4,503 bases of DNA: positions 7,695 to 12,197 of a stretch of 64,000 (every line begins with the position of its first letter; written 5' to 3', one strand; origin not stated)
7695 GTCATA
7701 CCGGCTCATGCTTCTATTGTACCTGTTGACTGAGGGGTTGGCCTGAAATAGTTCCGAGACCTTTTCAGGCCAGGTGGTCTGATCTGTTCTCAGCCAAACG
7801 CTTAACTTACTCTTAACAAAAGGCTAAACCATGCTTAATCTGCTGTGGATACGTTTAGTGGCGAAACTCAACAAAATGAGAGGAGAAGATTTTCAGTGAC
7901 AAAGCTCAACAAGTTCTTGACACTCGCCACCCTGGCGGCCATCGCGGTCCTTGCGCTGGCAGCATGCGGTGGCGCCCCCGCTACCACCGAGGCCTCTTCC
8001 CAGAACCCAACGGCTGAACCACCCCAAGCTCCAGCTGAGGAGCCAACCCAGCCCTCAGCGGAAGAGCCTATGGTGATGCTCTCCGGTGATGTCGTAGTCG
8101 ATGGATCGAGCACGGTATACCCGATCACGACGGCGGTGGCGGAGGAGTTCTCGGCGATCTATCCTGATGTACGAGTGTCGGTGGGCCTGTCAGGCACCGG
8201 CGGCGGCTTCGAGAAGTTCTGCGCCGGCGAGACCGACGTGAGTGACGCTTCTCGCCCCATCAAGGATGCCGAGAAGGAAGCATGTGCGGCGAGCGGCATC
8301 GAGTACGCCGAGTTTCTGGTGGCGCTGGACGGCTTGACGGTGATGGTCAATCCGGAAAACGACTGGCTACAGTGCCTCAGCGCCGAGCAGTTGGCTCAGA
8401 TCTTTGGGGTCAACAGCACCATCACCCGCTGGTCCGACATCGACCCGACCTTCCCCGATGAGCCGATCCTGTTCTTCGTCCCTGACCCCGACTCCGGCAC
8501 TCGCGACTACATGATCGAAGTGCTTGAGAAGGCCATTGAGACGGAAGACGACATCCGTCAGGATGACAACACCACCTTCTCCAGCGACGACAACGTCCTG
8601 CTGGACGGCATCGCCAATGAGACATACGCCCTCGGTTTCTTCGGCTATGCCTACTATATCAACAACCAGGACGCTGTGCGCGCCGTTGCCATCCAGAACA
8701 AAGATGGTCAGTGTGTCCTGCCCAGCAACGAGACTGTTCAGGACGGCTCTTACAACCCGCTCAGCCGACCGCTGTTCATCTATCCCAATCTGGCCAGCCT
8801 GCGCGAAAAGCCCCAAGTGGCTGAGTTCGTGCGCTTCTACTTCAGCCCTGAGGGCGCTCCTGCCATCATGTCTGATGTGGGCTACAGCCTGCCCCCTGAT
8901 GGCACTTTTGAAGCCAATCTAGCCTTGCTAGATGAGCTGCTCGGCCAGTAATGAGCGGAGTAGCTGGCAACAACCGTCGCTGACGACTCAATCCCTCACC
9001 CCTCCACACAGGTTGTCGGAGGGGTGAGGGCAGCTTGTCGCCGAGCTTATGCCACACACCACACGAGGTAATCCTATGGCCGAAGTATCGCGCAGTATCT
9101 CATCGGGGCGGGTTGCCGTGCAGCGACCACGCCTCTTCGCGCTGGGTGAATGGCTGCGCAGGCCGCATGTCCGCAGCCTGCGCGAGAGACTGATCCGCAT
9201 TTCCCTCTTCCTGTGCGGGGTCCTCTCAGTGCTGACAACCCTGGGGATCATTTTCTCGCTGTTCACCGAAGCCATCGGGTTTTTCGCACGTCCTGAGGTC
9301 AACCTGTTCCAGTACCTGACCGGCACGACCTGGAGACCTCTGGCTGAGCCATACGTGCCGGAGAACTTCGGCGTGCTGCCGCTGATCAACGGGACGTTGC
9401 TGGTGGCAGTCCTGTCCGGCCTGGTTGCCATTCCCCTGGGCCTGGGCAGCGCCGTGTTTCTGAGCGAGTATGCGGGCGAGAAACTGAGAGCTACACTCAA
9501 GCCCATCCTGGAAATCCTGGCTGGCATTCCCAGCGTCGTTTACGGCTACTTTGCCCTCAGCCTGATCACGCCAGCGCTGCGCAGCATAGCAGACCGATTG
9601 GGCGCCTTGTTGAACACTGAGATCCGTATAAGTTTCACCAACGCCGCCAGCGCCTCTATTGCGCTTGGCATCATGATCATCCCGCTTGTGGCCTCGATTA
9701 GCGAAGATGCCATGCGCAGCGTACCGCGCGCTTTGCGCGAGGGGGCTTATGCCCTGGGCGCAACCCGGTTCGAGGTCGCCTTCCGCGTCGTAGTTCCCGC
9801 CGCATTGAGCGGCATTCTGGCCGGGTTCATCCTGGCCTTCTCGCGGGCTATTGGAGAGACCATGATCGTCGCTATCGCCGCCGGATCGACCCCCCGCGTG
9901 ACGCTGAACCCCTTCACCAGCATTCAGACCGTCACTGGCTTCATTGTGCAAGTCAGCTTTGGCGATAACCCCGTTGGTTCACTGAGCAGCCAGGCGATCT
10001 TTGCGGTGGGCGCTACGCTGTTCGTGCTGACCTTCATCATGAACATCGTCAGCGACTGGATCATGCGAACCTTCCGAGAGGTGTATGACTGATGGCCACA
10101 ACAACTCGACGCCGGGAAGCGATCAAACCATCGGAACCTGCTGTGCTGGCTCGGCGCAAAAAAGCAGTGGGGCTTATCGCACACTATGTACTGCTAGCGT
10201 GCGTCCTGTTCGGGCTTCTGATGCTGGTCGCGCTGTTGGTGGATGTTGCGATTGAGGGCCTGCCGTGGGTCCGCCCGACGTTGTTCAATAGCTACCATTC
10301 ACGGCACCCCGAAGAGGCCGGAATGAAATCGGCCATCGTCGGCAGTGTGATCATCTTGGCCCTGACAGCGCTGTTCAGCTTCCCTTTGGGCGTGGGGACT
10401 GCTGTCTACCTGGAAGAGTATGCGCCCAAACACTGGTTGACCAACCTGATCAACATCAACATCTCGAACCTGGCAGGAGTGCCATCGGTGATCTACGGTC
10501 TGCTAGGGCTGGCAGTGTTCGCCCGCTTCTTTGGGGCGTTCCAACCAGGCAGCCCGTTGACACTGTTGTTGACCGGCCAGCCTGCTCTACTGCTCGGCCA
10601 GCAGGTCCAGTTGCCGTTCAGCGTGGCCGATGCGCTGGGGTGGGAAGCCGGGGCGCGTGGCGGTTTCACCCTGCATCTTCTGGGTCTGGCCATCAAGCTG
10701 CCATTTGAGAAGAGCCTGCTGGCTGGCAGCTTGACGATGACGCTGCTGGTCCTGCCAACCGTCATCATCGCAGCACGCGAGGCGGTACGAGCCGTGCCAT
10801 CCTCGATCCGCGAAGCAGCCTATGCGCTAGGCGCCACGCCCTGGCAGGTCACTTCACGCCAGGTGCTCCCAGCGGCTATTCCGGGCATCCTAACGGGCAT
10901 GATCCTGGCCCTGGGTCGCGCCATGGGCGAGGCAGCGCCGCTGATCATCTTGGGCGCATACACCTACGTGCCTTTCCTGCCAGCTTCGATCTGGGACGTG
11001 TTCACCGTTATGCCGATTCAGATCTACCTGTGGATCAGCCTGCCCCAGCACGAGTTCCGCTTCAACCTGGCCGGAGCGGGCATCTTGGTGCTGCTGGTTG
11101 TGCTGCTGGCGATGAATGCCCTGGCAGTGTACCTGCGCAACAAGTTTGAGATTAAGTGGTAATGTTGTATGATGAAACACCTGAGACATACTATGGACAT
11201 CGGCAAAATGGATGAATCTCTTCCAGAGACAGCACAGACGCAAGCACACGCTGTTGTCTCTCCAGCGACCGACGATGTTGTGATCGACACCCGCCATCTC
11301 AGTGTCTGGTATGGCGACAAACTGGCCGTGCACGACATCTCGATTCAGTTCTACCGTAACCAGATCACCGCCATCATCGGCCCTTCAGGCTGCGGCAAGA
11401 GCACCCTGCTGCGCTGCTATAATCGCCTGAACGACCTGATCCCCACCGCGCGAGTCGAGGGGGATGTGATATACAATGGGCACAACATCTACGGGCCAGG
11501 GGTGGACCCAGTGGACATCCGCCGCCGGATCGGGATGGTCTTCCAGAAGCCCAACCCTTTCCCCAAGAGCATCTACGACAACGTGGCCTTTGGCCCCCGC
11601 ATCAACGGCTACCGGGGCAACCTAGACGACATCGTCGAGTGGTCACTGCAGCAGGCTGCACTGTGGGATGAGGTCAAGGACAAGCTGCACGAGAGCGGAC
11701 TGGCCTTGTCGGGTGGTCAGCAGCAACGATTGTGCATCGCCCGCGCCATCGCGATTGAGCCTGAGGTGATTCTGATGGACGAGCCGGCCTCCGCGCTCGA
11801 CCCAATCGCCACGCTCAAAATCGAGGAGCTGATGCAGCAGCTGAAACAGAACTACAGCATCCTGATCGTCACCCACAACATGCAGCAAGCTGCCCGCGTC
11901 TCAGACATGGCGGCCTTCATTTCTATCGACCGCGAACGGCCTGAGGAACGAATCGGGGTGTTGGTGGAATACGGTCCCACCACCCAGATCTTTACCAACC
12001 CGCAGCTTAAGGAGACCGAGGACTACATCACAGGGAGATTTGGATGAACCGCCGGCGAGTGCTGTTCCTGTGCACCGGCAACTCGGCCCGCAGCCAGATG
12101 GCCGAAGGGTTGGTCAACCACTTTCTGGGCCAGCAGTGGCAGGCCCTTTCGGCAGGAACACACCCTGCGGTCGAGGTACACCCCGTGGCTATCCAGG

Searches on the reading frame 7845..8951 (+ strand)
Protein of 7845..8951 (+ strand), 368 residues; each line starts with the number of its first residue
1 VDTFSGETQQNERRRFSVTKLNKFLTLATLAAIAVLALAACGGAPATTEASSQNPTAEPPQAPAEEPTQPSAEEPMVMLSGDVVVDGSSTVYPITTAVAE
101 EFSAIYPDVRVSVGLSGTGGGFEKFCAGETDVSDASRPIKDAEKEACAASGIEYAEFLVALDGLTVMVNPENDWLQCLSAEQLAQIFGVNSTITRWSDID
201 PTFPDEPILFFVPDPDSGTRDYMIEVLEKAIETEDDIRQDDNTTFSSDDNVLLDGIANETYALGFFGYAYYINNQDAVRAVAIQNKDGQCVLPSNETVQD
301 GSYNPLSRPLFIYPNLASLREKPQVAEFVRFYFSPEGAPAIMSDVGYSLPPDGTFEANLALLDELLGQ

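Call 57: search_protein_families(library=pfam, proteins=[window:7845-8951:+], max_evalue=0.00001)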
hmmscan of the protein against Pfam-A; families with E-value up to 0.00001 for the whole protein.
window:7845-8951:+ (368 aa): 2 families
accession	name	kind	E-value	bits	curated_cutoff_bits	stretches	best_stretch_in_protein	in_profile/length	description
PF12849.12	PBP_like_2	-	4.4e-39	135.3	27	1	81-336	10-267/267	PBP superfamily domain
PF12727.12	PBP_like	-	9.4e-11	41.7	27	1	99-331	1-191/193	PBP superfamily domain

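Call 58: search_protein_families(library=ncbifam, proteins=[window:7845-8951:+], max_evalue=0.001)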
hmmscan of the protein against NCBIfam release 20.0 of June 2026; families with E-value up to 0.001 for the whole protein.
window:7845-8951:+ (368 aa): 2 families
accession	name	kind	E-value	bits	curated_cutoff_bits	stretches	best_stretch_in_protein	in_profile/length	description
TIGR02136.1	ptsS_2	subfamily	5.9e-80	268.6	206.6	1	26-348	6-293/295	phosphate ABC transporter substrate-binding protein PstS family protein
TIGR00975.1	3a0107s03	equivalog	5.3e-12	45.4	205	1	86-300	4-227/315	phosphate ABC transporter substrate-binding protein PstS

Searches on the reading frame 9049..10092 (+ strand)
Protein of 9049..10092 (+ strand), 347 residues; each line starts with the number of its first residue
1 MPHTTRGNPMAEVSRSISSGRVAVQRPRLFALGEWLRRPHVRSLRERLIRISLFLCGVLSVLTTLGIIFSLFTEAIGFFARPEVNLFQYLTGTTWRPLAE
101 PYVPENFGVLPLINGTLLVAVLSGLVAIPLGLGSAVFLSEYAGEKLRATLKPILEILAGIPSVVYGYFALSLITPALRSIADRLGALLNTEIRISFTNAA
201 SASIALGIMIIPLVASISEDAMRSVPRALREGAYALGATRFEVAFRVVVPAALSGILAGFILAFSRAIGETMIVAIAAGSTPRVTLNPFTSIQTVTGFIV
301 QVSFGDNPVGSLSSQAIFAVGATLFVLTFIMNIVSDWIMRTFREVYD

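Call 57: search_protein_families(library=pfam, proteins=[window:9049-10092:+], max_evalue=0.00001)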
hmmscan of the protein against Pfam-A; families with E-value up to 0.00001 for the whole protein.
window:9049-10092:+ (347 aa): 1 family
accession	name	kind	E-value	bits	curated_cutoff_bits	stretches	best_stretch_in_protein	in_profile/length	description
PF00528.27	BPD_transp_1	-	1.3e-19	71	26.4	1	127-341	1-181/184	Binding-protein-dependent transport system inner membrane component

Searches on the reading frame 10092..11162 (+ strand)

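Call 57: search_protein_families(library=pfam, proteins=[window:10092-11162:+], max_evalue=0.00001)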
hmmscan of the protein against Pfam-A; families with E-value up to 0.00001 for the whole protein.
window:10092-11162:+ (356 aa): 1 family
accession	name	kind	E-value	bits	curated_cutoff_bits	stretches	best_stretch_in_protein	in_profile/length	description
PF00528.27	BPD_transp_1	-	5.1e-17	62.6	26.4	1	98-350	3-180/184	Binding-protein-dependent transport system inner membrane component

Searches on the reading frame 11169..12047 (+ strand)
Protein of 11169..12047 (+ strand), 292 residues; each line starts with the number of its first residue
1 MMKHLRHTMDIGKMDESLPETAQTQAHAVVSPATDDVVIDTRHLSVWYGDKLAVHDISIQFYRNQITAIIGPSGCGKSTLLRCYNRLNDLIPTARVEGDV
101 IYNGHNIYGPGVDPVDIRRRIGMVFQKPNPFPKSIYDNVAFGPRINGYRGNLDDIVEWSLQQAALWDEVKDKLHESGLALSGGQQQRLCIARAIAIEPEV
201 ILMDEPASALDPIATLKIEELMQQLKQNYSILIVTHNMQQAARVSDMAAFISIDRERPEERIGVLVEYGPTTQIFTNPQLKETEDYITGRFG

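Call 58: search_protein_families(library=ncbifam, proteins=[window:11169-12047:+], max_evalue=0.001)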
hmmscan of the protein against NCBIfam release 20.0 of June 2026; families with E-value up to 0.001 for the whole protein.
window:11169-12047:+ (292 aa): 188 families (the best 25 are shown)
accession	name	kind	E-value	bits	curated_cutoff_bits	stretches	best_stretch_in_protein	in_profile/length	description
TIGR00972.1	3a0107s01c2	equivalog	1.7e-117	391.1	343.2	1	39-292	2-248/248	phosphate ABC transporter ATP-binding protein PstB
NF010860.0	PRK14267.1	equivalog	1.7e-91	306.3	412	1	38-292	4-253/253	phosphate ABC transporter ATP-binding protein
NF010851.0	PRK14258.1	subfamily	5.1e-86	288.3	425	1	38-291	7-260/261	phosphate ABC transporter ATP-binding protein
NF010864.0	PRK14271.1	equivalog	3.3e-65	219.9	561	1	42-290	25-265/276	phosphate ABC transporter ATP-binding protein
NF010840.0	PRK14246.1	equivalog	2.4e-63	214.2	425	1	38-291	10-256/257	phosphate ABC transporter ATP-binding protein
NF007027.0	PRK09493.1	equivalog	1.1e-42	146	379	1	39-256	2-214/240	glutamine ABC transporter ATP-binding protein GlnQ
TIGR04521.1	ECF_ATPase_2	equivalog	8e-40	136.7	330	1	51-248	18-215/279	energy-coupling factor transporter ATPase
TIGR01186.1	proV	subfamily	2.1e-38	132.4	326.6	1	49-251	4-203/363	betaine/proline/choline family ABC transporter ATP-binding protein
NF008428.0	PRK11264.1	equivalog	3.5e-36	124.7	406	1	39-287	4-244/250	L-cystine ABC transporter ATP-binding protein TcyN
TIGR04520.1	ECF_ATPase_1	equivalog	5.4e-36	124.4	315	1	40-245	2-204/269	energy-coupling factor transporter ATPase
TIGR02857.1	CydD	equivalog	1.8e-35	122.9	435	1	23-245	304-524/529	thiol reductant ABC exporter subunit CydD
TIGR02314.1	ABC_MetN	equivalog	3.2e-35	121.7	499.7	1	53-288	20-242/343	methionine ABC transporter ATP-binding protein MetN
TIGR02315.1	ABC_phnC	equivalog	2e-34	119.1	266.1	1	39-244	2-212/243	phosphonate ABC transporter ATP-binding protein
NF010158.0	PRK13637.1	equivalog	5.6e-33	114.3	390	1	51-247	20-214/287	energy-coupling factor transporter ATPase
TIGR03265.1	PhnT2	equivalog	1.4e-32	113.3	457.7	1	41-251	7-208/353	putative 2-aminoethylphosphonate ABC transporter ATP-binding protein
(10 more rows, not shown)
